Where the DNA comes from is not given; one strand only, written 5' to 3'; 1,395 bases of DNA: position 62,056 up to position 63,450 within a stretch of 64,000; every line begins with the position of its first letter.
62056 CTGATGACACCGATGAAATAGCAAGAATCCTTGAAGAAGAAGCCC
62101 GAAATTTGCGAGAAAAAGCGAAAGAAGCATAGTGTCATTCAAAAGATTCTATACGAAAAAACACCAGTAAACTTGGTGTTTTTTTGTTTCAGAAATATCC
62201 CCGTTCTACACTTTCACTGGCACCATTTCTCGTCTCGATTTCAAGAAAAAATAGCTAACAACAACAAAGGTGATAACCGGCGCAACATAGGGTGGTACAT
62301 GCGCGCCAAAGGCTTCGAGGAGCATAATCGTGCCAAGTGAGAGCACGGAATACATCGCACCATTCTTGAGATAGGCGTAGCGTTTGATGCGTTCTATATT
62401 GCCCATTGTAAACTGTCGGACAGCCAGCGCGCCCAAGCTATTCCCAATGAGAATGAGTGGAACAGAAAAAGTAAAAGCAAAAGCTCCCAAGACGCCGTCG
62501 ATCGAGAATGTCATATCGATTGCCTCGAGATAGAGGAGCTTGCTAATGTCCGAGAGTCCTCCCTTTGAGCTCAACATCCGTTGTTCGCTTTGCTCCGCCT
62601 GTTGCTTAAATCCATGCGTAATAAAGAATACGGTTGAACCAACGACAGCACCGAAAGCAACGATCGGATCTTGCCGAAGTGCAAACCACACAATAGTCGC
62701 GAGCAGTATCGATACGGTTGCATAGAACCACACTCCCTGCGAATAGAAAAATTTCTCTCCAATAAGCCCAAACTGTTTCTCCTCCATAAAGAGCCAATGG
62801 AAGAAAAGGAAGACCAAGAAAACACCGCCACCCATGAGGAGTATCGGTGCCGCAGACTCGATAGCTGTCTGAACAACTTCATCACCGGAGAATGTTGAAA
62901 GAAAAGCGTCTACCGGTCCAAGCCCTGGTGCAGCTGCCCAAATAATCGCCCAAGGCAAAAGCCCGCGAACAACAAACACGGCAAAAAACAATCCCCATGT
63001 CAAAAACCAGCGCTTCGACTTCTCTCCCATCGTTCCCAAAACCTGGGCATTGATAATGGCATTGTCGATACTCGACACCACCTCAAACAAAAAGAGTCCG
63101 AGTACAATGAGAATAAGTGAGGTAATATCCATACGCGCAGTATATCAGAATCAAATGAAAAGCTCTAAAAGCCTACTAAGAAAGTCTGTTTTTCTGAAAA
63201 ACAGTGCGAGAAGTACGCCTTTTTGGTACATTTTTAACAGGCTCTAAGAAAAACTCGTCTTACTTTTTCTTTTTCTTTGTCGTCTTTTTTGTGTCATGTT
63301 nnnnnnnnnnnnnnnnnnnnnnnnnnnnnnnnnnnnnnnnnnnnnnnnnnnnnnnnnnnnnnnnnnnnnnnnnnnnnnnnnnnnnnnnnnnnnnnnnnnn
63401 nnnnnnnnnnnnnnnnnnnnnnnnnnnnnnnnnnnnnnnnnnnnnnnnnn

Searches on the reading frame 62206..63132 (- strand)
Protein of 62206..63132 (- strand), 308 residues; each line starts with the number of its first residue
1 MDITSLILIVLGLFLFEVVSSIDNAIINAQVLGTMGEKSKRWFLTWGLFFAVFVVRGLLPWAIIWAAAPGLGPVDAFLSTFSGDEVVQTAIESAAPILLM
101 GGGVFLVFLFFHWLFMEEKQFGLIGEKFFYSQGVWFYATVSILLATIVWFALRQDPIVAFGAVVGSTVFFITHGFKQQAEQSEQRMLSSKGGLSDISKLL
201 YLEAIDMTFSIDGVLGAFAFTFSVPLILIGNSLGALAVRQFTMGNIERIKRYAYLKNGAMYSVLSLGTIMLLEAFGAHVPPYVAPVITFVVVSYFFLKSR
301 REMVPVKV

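Call 45: find_homologous_proteins(query=window:62206-63132:-)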
Query window:62206-63132:- (308 aa): 8000 proteins with E <= 0.001 among 8000 candidates; the best 120 are listed.
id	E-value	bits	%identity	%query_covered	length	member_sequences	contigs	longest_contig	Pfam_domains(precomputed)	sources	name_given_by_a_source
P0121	3.7e-190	649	98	100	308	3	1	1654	PF04332.22,PF03741.23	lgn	-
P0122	1.4e-187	640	96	100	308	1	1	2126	PF04332.22,PF03741.23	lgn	-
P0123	5.0e-180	615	93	99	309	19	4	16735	PF04332.22,PF03741.23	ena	-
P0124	8.8e-179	611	93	98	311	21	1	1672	PF04332.22,PF03741.23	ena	-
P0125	1.2e-175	601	92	98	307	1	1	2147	PF04332.22,PF03741.23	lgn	-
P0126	6.4e-173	592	90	98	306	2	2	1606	PF04332.22,PF03741.23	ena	-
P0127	1.5e-172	591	90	98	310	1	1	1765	PF04332.22,PF03741.23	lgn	-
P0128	2.7e-160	551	82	98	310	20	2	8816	PF04332.22,PF03741.23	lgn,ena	-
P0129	5.2e-159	546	82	98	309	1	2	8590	PF04332.22,PF03741.23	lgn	-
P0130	7.0e-159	546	81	99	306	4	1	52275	PF04332.22,PF03741.23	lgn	-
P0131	7.4e-159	546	82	98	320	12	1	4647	PF04332.22,PF03741.23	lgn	-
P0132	1.1e-158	545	79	100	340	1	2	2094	PF04332.22,PF03741.23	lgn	-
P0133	2.1e-158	544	81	98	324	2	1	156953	PF04332.22,PF03741.23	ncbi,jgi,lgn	-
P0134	6.2e-157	540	81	97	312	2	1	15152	PF04332.22,PF03741.23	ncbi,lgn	-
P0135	1.7e-142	492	72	93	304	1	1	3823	PF04332.22,PF03741.23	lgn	-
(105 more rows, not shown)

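Call 46: find_encoding_contigs(protein=P0121, flank=2000, max_places=4)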
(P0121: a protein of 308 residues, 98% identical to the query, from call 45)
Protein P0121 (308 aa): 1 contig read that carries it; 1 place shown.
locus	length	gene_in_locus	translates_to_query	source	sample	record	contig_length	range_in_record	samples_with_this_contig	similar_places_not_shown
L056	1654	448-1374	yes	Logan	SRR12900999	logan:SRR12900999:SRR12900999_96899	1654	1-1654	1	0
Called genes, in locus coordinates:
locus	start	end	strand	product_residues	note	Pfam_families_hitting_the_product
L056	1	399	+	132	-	?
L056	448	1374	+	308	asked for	PF03741:TerC (weak), PF04332:DUF475, PF03741:TerC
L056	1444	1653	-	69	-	?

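Call 47: find_encoding_contigs(protein=P0122, flank=2000, max_places=4)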
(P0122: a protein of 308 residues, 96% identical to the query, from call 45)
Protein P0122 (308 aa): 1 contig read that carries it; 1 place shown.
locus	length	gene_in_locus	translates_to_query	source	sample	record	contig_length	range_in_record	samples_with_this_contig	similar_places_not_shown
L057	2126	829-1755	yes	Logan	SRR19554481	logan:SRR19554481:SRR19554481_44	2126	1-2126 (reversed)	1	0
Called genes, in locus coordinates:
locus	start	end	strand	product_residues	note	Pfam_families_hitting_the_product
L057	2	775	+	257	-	?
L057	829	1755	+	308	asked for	PF03741:TerC (weak), PF04332:DUF475, PF03741:TerC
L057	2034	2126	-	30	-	?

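Call 48: find_encoding_contigs(protein=P0123, flank=10000, max_places=4)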
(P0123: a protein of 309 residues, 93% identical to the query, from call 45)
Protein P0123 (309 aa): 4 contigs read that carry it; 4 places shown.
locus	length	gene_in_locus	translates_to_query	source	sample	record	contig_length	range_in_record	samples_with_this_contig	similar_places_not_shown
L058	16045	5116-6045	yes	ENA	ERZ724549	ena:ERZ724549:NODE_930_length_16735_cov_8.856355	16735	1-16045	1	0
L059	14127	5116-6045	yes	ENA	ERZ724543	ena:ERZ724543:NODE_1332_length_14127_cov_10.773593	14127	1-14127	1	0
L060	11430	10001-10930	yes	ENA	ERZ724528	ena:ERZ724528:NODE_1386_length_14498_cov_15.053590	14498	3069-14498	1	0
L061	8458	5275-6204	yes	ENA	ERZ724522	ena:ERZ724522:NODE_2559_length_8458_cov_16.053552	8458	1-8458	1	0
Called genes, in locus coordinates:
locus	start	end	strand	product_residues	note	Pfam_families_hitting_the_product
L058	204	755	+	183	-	-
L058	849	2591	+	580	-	PF16158:N_BRCA1_IG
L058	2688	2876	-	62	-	-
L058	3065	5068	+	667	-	PF00912:Transgly, PF00905:Transpeptidase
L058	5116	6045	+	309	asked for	PF03741:TerC, PF04332:DUF475, PF03741:TerC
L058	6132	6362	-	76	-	-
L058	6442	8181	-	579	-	PF07973:tRNA_SAD, PF00587:tRNA-synt_2b, PF03129:HGTP_anticodon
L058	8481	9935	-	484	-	PF13196:DUF4012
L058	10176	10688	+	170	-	PF13399:LytR_C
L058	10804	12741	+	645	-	PF01807:Zn_ribbon_DnaG, PF08275:DNAG_N, PF01751:Toprim, PF13155:Toprim_2, PF13362:Toprim_3 (faint), PF13662:Toprim_4, PF10410:DnaB_bind (weak)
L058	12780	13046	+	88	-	-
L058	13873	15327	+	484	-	PF00005:ABC_tran, PF02463:SMC_N (faint), PF03193:RsgA_GTPase (faint), PF13555:AAA_29 (faint), PF13304:AAA_21 (faint), PF13401:AAA_22 (faint), PF13476:AAA_23 (faint), PF00005:ABC_tran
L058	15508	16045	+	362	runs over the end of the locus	-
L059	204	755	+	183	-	-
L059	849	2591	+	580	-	PF16158:N_BRCA1_IG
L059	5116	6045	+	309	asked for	PF03741:TerC, PF04332:DUF475, PF03741:TerC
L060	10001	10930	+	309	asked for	PF03741:TerC, PF04332:DUF475, PF03741:TerC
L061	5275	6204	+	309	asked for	PF03741:TerC, PF04332:DUF475, PF03741:TerC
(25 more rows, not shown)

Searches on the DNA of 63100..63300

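Call 44: search_rna_families(source=window, start=63100, end=63300, threshold=evalue, max_evalue=10)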
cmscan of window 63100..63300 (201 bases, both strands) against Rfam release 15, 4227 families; matches with E-value up to 10: 7.
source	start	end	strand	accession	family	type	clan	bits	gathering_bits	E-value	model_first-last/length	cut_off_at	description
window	63114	63197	+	RF01583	snoR01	Gene; snRNA; snoRNA; CD-box;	-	21.2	55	4.2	1-83/83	no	small nucleolar RNA snoR01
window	63205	63296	+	RF00238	ctRNA_pND324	Gene; antisense;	-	19.7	45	1.1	1-86/86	no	ctRNA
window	63140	63214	+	RF02905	sRNA41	Gene; sRNA;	-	18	45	0.96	1-113/113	no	Archaeal Small RNA 41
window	63205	63297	+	RF00558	L20_leader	Cis-reg; leader;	-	15.2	58.7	1.1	1-127/127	no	Ribosomal protein L20 leader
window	63166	63300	-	RF01743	leu-phe_leader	Cis-reg; leader;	-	14.4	70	4.7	1-162/162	no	leu/phe leader RNA from Lactococcus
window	63113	63143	+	RF01157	sn1185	Gene; snRNA; snoRNA; CD-box;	-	13.8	60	3.4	1-66/66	no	Small nucleolar RNA sn1185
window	63247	63275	+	RF00489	ctRNA_p42d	Gene; antisense;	-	13.5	50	3.4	1-46/46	no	ctRNA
